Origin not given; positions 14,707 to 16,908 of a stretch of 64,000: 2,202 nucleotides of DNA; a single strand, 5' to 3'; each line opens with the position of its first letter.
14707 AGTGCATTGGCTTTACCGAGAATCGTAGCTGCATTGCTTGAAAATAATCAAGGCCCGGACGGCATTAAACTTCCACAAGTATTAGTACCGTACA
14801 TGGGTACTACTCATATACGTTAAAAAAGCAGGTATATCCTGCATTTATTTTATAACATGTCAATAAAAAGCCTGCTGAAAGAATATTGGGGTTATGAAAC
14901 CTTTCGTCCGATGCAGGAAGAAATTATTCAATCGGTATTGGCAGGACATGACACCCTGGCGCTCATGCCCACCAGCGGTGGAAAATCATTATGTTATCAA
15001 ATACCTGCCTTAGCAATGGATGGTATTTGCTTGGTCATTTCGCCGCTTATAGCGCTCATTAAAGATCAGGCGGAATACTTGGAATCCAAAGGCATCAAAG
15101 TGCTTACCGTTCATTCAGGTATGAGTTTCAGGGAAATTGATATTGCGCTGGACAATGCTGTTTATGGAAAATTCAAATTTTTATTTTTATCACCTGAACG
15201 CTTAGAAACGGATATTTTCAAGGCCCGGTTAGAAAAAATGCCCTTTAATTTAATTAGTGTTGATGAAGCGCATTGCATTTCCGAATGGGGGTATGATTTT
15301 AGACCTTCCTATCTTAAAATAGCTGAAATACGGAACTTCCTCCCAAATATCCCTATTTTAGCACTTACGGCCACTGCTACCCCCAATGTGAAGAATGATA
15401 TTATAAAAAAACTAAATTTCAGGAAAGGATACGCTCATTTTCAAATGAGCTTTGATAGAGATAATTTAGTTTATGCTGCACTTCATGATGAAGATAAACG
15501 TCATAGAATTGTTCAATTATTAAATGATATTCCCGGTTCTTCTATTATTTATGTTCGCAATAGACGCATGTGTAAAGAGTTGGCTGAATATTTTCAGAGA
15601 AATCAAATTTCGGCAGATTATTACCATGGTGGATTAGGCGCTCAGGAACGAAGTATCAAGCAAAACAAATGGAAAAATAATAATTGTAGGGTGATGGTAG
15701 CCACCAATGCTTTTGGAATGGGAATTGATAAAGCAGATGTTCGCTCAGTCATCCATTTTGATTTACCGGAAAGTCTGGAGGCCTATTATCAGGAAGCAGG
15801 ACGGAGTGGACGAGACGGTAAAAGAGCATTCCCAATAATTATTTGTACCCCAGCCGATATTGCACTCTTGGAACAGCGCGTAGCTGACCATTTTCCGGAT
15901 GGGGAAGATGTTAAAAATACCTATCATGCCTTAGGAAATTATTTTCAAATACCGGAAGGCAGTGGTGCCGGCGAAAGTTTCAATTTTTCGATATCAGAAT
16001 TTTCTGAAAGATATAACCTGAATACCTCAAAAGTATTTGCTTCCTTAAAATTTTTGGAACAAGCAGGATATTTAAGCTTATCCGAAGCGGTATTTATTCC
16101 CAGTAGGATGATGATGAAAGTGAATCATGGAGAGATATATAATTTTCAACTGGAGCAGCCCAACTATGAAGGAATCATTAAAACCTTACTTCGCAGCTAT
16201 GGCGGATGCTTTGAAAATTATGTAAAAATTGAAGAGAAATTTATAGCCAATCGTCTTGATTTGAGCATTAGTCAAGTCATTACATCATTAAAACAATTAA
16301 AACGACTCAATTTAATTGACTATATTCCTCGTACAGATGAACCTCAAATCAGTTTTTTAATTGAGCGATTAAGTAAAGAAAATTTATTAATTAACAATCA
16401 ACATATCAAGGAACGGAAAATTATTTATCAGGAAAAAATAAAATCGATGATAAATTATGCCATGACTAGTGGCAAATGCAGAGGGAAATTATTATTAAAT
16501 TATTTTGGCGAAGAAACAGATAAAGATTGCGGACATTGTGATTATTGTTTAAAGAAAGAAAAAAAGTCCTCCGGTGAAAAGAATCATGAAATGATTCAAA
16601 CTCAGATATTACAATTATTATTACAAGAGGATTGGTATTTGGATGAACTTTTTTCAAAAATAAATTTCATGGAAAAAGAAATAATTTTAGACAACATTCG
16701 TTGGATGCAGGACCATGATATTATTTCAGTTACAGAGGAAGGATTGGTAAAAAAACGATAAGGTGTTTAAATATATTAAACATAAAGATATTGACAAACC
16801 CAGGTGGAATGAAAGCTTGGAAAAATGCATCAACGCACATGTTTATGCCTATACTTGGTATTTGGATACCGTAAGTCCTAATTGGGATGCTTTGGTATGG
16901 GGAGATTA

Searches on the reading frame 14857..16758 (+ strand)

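Call 51: search_protein_families(library=ncbifam, proteins=[window:14857-16758:+], max_evalue=1e-10)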
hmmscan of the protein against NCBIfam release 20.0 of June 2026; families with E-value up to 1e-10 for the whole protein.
window:14857-16758:+ (634 aa): 15 families
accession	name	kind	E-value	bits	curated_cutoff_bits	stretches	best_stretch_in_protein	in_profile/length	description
TIGR01389.1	recQ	equivalog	1.8e-142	475.8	640.2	2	4-364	2-362/591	DNA helicase RecQ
TIGR00614.1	recQ_fam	subfamily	4.8e-119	398.2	219.8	1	6-346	2-346/470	RecQ family ATP-dependent DNA helicase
NF008279.0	PRK11057.1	equivalog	9.3e-114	381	1015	1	4-354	14-363/608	ATP-dependent DNA helicase RecQ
NF041063.1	DpdF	equivalog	1.8e-60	205.4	550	1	6-337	130-489/813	protein DpdF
NF053631.1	RNA_helic_CshA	equivalog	3.9e-25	88.6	646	1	11-339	17-350/434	degradosome RNA helicase CshA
NF008744.0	PRK11776.1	equivalog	4e-23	81.7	524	1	11-337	22-353/460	ATP-dependent RNA helicase DbpA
NF008394.0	PRK11192.1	equivalog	5.5e-22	78.2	507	1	205-339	225-360/441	ATP-dependent RNA helicase SrmB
NF053636.1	DDHlcsCsdAPsy1082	equivalog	3.3e-18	65.5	890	1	216-334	231-351/512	DEAD/DEAH box helicase CsdA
NF053711.1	RNA_heli_RhlE1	exception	3.5e-17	62.3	750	1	228-329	246-347/434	RNA helicase RhlE1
NF053710.1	RNA_heli_RhlE2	exception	4.2e-14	51.9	925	1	230-339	253-362/635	RNA helicase RhlE2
NF002340.1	PRK01297.1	equivalog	6.1e-14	51.6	564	1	12-329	20-352/372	ATP-dependent RNA helicase RhlB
TIGR04121.1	DEXH_lig_assoc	equivalog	2.5e-13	48.7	850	1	16-343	14-369/804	ligase-associated DNA damage response DEXH box helicase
NF008642.0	PRK11634.1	equivalog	2.4e-12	46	989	1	11-324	24-343/628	DEAD/DEAH family ATP-dependent RNA helicase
NF007882.0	PRK10590.1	equivalog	3.2e-12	46.1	743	0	229-321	248-340/456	ATP-dependent RNA helicase RhlE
TIGR03817.1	DECH_helic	hypoth_equivalog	3.8e-12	45.3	874.1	0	237-331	293-384/742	helicase/secretion neighborhood putative DEAH-box helicase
